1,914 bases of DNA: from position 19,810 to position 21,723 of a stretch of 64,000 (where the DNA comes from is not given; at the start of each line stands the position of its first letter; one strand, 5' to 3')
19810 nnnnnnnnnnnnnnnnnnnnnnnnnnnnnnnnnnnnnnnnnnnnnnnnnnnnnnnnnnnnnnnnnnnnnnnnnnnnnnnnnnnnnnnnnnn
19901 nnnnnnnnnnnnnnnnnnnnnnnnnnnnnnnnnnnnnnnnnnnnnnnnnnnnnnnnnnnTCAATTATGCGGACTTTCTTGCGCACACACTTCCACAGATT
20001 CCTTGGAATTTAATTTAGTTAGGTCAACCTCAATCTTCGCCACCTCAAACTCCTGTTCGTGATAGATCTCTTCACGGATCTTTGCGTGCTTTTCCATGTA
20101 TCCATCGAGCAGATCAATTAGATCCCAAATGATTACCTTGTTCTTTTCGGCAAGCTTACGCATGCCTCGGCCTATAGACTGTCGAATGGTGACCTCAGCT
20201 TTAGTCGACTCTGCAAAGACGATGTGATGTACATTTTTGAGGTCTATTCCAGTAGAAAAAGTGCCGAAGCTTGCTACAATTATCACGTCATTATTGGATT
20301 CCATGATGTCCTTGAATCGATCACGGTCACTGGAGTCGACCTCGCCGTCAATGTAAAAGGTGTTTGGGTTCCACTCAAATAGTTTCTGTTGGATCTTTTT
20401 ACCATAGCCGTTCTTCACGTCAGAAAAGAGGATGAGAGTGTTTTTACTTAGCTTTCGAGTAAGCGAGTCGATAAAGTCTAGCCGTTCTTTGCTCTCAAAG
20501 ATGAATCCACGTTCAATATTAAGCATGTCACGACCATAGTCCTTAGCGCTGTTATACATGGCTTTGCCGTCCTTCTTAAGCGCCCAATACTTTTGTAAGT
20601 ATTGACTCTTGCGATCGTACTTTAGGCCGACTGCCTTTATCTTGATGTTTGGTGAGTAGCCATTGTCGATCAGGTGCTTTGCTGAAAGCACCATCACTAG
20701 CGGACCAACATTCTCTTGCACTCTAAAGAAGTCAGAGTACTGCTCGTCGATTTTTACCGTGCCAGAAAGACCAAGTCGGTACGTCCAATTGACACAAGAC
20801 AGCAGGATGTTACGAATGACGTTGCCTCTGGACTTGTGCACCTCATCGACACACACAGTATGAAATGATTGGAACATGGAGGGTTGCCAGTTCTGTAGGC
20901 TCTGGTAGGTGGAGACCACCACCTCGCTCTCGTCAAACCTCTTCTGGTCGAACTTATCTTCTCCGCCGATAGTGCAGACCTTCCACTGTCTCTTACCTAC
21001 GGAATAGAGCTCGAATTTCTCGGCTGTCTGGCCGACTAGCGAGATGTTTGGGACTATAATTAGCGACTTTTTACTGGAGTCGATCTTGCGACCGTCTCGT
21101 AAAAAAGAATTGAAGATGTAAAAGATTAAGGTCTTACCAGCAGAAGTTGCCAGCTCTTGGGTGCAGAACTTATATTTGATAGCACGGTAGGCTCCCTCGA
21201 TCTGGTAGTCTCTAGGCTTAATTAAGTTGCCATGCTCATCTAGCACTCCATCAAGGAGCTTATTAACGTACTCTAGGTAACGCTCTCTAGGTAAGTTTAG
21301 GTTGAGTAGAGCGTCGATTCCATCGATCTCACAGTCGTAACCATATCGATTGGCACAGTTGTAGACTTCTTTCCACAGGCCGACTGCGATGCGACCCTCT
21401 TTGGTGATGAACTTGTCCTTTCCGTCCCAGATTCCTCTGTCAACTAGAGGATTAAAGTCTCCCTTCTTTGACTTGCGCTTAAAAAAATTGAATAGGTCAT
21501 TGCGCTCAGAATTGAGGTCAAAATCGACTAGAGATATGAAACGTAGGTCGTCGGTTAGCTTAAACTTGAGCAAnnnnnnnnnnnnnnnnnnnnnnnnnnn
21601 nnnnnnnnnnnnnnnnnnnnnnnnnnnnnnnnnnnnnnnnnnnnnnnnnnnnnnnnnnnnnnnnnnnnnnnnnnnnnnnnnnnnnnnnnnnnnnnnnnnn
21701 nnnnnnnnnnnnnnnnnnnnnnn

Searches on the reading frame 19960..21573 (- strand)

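Call 13: search_protein_families(library=phrogs, proteins=[window:19960-21573:-], max_evalue=0.00001)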
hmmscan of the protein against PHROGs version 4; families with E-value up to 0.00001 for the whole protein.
window:19960-21573:- (537 aa): 6 families
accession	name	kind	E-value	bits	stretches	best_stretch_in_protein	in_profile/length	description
phrog_16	-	DNA, RNA and nucleotide metabolism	9.7e-68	230.3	1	31-517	234-625/986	DNA helicase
phrog_9690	-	DNA, RNA and nucleotide metabolism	6.8e-62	210.2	1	217-518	21-306/306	DNA helicase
phrog_16259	-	DNA, RNA and nucleotide metabolism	5.7e-25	89.2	1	25-272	27-260/330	DNA helicase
phrog_17901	-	DNA, RNA and nucleotide metabolism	2.6e-14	54.6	1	426-500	8-82/109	DNA helicase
phrog_62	-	DNA, RNA and nucleotide metabolism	2.3e-11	42.9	1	113-273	690-849/1881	DNA helicase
phrog_16694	-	unknown function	1.7e-06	27.3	0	436-531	623-718/1010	-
